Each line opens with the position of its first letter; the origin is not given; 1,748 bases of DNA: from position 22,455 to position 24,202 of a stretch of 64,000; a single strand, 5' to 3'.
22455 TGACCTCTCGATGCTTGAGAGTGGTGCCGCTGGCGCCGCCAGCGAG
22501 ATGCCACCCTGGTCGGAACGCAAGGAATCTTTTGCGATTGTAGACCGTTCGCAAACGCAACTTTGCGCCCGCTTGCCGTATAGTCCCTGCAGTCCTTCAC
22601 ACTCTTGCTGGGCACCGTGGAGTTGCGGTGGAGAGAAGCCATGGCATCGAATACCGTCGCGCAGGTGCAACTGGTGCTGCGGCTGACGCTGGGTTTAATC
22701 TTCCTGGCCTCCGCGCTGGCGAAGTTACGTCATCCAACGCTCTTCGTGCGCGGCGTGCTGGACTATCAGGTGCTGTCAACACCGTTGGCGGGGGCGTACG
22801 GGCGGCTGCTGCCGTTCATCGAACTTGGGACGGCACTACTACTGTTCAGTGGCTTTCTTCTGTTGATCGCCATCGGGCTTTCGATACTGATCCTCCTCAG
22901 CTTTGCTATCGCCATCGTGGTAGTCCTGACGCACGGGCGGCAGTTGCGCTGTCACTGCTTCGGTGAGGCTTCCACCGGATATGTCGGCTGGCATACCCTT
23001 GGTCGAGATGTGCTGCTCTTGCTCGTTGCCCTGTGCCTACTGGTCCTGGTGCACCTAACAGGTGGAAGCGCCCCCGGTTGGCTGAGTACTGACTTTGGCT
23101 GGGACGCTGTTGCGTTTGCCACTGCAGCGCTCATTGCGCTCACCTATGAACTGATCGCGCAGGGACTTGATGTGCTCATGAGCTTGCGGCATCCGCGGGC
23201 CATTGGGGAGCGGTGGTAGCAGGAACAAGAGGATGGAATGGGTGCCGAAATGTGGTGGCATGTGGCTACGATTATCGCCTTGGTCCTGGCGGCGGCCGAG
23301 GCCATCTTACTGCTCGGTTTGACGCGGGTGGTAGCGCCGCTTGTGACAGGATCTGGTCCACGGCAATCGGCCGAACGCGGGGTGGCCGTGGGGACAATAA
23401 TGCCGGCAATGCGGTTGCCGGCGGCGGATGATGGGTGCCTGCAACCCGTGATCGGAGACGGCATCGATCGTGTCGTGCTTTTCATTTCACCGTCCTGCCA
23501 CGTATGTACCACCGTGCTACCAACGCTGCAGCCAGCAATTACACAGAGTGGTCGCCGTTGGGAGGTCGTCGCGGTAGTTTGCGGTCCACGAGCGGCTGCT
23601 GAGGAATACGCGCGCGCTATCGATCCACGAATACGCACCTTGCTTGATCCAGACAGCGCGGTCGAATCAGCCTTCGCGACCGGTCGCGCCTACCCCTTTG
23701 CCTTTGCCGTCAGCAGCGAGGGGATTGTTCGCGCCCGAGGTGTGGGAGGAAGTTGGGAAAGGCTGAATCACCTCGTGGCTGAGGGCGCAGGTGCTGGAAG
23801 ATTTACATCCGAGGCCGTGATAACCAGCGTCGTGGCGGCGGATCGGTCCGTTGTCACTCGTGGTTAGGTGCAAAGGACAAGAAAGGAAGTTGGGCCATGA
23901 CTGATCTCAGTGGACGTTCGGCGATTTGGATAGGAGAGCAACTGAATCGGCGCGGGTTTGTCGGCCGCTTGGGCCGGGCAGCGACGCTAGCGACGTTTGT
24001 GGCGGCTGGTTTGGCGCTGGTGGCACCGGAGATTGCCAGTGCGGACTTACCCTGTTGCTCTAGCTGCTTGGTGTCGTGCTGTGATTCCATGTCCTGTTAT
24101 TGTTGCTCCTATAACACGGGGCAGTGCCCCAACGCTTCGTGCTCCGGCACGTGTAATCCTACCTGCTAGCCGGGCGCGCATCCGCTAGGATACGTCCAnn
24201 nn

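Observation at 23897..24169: All five precursors have even cysteine counts, a C-terminal Cys and canonical Tat plus AxA features; P1 packs 12 Cys into 41 residues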

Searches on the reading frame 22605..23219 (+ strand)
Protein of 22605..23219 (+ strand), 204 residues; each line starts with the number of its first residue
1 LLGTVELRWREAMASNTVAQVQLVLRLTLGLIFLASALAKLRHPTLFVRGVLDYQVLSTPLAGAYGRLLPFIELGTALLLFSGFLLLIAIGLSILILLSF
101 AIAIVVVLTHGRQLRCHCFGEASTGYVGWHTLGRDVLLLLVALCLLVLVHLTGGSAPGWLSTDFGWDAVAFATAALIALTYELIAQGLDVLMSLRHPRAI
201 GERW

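Call 7: search_protein_families(library=pfam, max_evalue=0.1, proteins=[window:22605-23219:+])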
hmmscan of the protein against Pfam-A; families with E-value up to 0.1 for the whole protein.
window:22605-23219:+ (204 aa): 1 family
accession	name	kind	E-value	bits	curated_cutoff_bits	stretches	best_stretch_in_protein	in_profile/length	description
PF07291.16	MauE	-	2.3e-23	83.3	27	1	21-146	4-126/128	Methylamine utilisation protein MauE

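Call 8: search_protein_families(library=ncbifam, max_evalue=1, proteins=[window:22605-23219:+])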
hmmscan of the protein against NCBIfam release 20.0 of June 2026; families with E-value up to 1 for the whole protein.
window:22605-23219:+ (204 aa): 1 family
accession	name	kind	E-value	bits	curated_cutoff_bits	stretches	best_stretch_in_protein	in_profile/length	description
NF045576.1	BT_3928_fam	equivalog_domain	4.6e-05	22.7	250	1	23-148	3-132/358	BT_3928 family protein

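Call 12: find_encoding_contigs(protein=window:22605-23219:+, flank=3000, max_places=4)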
Protein window:22605-23219:+ (204 aa): no gene with exactly this product is on record in the collection.

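Call 25: find_related_loci(query=A3, collection=genome_contigs, flank=6000)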
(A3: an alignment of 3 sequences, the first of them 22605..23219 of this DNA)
Query A3 (204 aa) in genome_contigs; peptide patterns used: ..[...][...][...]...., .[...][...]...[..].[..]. (x = any residue, [..] = any of these).
58 stretches matched a pattern; 10 encode a relative of the query (tblastn E <= 1e-3); 10 distinct loci.
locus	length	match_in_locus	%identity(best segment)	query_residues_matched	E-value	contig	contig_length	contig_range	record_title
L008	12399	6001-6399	45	18-150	9e-23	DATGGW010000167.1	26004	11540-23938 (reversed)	MAG TPA_asm: Ktedonobacteraceae bacterium isolate SMAG_U9764 k141_41134, whole genome shotgun sequence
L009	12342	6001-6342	46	22-135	1e-20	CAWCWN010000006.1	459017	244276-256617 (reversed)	MAG: uncultured Chloroflexia bacterium isolate MFD05377.bin.2.163 genome assembly, contig: contig_88743, whole genome sh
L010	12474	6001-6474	35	10-166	5e-16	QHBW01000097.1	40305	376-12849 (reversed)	MAG: Solirubrobacterales bacterium isolate RRmetagenome_bin10 antarctic_metabat_veryspec_bin_3_contig_914, whole genome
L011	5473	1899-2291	35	17-149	9e-16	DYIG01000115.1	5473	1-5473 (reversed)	MAG TPA_asm: Thermaerobacter marianensis isolate TT109_55_7 Afr_mines_TT109_2253_length_5473_cov_3_057032, whole genome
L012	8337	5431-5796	42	21-142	1e-15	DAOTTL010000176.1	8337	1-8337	MAG TPA_asm: Ktedonobacteraceae bacterium isolate B93_195 k193_360237, whole genome shotgun sequence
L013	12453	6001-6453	36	10-159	2e-15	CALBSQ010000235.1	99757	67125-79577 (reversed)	MAG TPA_asm: uncultured Chloroflexi bacterium isolate SRR5457059_bin.8_CONCOCT_v1.1_MAG genome assembly, contig: ERZ7950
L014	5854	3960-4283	37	36-143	4e-15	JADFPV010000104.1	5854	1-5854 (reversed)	MAG: Chloroflexota bacterium isolate B76T1B5 B76T1B5_NODE22640, whole genome shotgun sequence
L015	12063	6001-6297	36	47-145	2e-14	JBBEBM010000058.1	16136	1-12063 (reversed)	MAG: Dehalococcoidia bacterium isolate LejiaF_67_20 Lejia_F_5186_length_16136_cov_11, whole genome shotgun sequence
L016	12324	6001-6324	36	36-143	2e-14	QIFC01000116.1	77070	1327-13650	MAG: Chloroflexi bacterium isolate SZUA-185 Ga0063294_10000014, whole genome shotgun sequence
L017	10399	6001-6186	38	95-158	1e-7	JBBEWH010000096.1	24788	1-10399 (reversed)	Actinomycetes bacterium KLBMP 9797 Scaffold19_2, whole genome shotgun sequence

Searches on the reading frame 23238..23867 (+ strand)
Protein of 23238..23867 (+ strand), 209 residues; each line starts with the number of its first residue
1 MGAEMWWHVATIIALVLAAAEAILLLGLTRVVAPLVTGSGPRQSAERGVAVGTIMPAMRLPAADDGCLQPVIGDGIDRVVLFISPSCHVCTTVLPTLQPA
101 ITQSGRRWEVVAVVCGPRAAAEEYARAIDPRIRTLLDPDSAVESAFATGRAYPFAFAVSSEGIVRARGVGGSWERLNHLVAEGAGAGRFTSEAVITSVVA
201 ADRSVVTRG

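Call 7: search_protein_families(library=pfam, max_evalue=0.1, proteins=[window:23238-23867:+])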
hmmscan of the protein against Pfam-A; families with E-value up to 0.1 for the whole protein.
window:23238-23867:+ (209 aa): 3 families
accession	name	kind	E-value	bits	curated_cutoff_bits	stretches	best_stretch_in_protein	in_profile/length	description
PF00578.27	AhpC-TSA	-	1.5e-07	31.9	26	1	75-166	25-123/124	AhpC/TSA family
PF13911.12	AhpC-TSA_2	-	0.0039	18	27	1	97-160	5-66/114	AhpC/TSA antioxidant enzyme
PF05768.20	Glrx-like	-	0.034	14.9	26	1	78-125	1-47/77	Glutaredoxin-like domain (DUF836)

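Call 8: search_protein_families(library=ncbifam, max_evalue=1, proteins=[window:23238-23867:+])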
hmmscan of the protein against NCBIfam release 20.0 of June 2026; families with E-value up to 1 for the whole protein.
window:23238-23867:+ (209 aa): 1 family
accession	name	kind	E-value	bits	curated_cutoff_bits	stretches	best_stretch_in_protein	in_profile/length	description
TIGR02661.1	MauD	equivalog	4.8e-07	29.4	188.6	1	17-180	11-175/189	methylamine dehydrogenase accessory protein MauD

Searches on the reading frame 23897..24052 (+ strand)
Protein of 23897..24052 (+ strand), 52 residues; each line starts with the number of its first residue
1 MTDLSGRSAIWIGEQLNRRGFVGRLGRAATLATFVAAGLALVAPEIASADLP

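Call 45: search_solved_structures(query=window:23897-24052:+, max_evalue=10, show_alignments=3)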
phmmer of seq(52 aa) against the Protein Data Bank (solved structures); distinct sequences matched with E-value up to 10: 3.
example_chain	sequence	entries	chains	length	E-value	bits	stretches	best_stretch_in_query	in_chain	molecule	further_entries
8wb4_U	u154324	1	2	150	0.58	14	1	13-39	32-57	Photosystem II reaction center protein U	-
8xr6_U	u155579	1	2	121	0.73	13.7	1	14-39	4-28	PsbU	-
9d93_Na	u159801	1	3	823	0.74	13.7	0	3-44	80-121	Tapemeasure protein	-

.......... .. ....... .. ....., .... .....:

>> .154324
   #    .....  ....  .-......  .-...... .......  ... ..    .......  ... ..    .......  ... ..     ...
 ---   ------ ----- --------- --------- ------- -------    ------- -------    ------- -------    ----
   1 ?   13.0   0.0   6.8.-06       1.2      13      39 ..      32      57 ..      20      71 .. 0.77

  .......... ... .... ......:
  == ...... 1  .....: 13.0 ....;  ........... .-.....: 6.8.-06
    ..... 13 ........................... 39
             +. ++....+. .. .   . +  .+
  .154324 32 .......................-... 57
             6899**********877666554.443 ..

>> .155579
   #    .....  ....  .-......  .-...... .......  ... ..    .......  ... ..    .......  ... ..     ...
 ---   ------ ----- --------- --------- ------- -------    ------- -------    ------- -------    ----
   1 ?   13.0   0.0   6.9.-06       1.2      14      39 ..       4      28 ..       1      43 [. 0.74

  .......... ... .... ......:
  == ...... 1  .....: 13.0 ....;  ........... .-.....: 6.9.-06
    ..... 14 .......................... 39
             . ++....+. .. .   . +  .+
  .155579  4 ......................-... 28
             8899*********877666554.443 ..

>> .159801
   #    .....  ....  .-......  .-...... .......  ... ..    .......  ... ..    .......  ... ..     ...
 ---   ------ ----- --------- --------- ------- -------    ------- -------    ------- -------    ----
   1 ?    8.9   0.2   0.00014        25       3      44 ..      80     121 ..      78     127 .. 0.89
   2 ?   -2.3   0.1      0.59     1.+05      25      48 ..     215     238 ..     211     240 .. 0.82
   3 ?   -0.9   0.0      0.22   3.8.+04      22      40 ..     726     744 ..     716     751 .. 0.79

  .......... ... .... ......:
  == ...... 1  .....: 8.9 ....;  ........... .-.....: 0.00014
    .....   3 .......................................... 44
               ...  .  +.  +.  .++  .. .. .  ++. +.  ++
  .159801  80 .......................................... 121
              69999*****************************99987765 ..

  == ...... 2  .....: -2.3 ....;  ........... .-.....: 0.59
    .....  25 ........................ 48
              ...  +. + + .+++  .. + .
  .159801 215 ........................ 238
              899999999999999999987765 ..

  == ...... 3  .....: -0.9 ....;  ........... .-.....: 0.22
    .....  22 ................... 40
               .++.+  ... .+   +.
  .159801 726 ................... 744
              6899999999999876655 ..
